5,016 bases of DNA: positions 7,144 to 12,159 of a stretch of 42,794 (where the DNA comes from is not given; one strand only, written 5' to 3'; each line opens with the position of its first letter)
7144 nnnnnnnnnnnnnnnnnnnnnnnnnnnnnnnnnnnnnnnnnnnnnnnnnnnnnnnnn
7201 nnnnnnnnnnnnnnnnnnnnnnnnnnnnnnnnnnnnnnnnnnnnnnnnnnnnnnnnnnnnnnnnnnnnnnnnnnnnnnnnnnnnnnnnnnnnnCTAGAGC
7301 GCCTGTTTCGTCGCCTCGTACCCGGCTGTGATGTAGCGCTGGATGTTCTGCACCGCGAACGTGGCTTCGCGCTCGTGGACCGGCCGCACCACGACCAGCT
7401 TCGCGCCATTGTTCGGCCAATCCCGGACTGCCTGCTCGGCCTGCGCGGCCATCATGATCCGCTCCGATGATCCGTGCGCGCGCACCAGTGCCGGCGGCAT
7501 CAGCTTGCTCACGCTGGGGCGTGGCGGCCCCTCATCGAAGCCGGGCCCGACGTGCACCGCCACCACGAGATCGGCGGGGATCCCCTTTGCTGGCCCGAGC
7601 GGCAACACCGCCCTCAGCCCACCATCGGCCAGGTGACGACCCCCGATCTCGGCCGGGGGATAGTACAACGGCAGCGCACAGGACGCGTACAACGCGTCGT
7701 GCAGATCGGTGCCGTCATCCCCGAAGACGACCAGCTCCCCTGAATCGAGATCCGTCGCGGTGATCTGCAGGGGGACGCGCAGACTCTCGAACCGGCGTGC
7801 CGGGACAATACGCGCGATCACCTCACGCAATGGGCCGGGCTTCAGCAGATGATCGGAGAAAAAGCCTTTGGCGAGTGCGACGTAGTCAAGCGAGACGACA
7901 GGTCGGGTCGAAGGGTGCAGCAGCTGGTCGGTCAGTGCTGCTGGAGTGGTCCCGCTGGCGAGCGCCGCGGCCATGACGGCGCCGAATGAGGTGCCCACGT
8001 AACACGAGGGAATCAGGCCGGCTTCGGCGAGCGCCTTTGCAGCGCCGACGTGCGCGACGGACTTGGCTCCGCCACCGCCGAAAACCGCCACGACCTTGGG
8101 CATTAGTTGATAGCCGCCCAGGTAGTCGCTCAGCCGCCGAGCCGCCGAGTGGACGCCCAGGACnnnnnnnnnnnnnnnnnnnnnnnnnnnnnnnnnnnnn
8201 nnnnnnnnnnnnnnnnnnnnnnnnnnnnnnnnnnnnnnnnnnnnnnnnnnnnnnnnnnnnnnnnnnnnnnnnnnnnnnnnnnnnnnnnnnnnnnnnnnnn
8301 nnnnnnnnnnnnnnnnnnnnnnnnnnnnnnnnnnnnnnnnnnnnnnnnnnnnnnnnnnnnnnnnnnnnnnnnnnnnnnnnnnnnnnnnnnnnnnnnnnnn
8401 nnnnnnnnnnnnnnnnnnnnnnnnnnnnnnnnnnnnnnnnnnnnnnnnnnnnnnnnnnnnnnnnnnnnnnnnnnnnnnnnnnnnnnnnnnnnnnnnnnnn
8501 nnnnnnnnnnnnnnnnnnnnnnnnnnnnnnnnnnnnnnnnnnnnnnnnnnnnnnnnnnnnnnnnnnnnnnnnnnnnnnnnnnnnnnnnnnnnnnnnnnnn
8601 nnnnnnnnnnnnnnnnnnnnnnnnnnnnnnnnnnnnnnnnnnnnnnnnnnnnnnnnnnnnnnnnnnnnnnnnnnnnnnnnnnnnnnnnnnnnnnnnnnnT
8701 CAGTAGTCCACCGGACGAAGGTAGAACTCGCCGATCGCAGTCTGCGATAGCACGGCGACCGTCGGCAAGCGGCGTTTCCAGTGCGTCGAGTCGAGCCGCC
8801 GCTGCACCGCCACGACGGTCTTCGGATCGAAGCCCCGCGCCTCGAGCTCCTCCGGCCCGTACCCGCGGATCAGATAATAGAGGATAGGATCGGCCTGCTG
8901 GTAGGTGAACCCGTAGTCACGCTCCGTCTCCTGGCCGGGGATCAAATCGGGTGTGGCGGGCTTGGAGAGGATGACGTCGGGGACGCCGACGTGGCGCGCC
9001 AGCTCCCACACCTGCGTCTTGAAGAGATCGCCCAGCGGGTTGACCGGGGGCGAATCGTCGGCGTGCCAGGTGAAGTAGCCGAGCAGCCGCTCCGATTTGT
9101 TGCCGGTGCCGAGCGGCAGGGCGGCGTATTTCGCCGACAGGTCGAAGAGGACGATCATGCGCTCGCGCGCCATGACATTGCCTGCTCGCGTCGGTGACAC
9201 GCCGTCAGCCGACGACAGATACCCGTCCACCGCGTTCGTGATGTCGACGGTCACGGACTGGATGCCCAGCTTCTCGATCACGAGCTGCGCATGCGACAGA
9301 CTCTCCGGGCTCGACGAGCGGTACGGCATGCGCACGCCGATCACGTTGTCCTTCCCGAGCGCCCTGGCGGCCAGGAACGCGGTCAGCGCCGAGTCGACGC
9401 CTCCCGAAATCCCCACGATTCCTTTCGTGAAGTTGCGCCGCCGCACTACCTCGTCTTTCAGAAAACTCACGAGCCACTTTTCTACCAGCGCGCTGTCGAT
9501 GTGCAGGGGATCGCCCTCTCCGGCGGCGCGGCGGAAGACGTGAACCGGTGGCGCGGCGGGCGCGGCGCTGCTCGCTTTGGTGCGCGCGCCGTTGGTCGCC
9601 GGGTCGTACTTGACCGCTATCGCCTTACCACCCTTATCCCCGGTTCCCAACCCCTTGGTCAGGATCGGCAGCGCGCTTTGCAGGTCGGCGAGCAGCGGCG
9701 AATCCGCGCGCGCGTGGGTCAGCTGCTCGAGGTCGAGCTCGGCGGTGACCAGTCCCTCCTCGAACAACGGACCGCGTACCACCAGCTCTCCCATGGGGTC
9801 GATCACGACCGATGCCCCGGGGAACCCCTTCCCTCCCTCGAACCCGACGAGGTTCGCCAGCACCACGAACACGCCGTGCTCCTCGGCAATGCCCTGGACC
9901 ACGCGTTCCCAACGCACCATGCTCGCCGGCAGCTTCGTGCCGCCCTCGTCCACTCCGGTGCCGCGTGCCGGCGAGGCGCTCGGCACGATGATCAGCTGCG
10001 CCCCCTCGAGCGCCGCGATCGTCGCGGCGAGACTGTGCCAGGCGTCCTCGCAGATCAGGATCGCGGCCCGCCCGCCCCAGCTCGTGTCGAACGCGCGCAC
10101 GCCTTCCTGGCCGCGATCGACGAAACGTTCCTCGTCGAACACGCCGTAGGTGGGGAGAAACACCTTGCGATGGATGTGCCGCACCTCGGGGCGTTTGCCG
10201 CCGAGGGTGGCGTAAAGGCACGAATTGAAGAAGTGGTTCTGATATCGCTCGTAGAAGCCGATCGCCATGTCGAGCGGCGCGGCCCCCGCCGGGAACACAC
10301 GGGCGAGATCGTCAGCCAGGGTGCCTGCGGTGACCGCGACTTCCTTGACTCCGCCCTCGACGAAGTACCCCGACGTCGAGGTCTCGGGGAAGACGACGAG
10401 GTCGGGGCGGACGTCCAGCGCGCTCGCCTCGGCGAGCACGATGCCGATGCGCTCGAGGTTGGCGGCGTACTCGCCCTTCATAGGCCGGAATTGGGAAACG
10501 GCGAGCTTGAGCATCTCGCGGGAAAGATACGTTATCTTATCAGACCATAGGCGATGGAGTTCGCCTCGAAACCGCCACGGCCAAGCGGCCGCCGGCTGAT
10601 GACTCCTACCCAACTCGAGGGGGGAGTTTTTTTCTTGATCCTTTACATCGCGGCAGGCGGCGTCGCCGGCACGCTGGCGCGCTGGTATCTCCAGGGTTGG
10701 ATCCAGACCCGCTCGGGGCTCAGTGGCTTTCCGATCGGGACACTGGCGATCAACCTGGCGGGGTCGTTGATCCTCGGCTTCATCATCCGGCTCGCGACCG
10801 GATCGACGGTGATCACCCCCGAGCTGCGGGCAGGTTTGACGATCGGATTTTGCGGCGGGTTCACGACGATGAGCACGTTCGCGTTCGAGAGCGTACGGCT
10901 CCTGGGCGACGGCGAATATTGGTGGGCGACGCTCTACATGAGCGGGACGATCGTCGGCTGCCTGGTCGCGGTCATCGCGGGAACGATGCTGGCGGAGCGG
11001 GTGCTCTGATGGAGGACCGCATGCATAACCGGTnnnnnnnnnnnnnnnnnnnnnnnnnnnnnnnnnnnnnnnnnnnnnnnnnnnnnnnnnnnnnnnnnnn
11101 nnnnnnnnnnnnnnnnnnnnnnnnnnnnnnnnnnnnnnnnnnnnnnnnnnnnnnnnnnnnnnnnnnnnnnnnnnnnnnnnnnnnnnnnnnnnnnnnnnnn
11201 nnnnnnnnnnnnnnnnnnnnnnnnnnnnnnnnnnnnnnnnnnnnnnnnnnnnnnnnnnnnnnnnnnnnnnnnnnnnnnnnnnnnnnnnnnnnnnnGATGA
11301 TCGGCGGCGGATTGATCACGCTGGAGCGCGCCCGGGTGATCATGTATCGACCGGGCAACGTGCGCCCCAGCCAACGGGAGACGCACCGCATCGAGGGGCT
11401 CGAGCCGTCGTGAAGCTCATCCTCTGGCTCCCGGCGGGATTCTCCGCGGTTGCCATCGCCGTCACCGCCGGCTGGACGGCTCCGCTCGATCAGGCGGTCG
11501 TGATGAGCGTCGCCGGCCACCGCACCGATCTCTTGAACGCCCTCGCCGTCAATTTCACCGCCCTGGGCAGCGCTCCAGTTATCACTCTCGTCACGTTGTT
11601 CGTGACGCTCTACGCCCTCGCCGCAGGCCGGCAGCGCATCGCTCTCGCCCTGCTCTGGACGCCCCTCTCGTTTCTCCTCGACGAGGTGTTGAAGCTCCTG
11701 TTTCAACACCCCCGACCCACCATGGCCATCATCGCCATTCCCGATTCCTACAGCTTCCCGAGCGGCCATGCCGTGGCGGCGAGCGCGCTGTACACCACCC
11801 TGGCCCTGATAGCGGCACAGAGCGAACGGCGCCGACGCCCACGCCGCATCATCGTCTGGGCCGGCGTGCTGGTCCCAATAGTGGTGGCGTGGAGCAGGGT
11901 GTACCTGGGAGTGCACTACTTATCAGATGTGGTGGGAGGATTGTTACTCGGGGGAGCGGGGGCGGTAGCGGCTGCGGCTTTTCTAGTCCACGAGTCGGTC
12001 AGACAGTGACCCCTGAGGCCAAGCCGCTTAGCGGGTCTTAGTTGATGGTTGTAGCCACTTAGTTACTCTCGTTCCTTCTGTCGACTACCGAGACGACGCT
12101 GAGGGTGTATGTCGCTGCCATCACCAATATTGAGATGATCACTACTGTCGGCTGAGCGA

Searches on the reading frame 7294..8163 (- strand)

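Call 94: search_protein_families(library=pfam, proteins=[window:7294-8163:-], max_evalue=0.001)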
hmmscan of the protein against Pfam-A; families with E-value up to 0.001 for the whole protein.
window:7294-8163:- (289 aa): 1 family
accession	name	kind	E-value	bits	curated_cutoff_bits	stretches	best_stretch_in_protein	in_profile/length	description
PF01734.28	Patatin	-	2.5e-31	109.8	27.7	1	27-192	2-190/191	Patatin-like phospholipase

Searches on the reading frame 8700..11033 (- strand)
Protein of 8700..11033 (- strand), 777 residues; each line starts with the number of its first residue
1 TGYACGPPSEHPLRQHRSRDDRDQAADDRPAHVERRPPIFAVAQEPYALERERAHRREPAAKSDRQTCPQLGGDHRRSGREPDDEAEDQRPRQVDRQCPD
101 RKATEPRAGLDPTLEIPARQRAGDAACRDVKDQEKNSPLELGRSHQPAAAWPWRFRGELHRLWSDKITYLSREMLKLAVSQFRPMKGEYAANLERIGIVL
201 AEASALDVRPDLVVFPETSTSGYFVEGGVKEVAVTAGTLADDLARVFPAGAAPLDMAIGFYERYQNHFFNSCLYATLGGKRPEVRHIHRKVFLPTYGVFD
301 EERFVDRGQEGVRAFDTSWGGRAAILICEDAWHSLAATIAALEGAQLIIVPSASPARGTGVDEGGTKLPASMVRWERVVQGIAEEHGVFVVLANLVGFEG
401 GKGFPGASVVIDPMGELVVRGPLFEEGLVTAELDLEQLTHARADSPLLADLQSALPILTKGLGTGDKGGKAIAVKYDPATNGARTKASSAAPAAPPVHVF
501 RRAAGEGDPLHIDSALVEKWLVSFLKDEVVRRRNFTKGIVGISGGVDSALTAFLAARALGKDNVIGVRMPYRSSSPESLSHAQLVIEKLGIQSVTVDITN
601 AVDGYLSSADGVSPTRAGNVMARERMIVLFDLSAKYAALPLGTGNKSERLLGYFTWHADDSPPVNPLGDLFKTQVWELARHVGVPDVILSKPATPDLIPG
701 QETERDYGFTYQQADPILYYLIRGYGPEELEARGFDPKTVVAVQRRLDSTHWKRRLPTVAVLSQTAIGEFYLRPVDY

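Call 9: search_protein_families(library=pfam, proteins=[window:8700-11033:-], max_evalue=0.001)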
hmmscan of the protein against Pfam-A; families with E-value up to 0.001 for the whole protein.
window:8700-11033:- (777 aa): 3 families
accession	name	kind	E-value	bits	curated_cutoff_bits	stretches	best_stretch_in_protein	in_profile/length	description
PF02540.23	NAD_synthase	-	9.9e-61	205.4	21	1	521-757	5-242/242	NAD synthase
PF00795.27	CN_hydrolase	-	6.6e-27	94.9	23.2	1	176-442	1-255/256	Carbon-nitrogen hydrolase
PF06508.19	QueC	-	0.00025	21.1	22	0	538-599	2-61/210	Queuosine biosynthesis protein QueC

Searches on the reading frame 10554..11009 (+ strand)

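Call 94: search_protein_families(library=pfam, proteins=[window:10554-11009:+], max_evalue=0.001)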
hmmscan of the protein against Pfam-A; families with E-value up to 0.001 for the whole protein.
window:10554-11009:+ (151 aa): 1 family
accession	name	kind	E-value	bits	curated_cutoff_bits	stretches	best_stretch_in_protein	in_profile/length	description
PF02537.21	CRCB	-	8.8e-28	97.1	32.9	1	30-143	1-102/103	CrcB-like protein, Camphor Resistance (CrcB)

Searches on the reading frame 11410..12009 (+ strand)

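Call 94: search_protein_families(library=pfam, proteins=[window:11410-12009:+], max_evalue=0.001)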
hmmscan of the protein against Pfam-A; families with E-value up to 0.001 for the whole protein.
window:11410-12009:+ (199 aa): 2 families
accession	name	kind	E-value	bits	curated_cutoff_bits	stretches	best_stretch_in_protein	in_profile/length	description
PF01569.27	PAP2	-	2e-22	79.8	27.2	1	86-190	11-123/130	PAP2 superfamily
PF14378.12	PAP2_3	-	8e-08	32.7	27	1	114-186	125-189/190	PAP2 superfamily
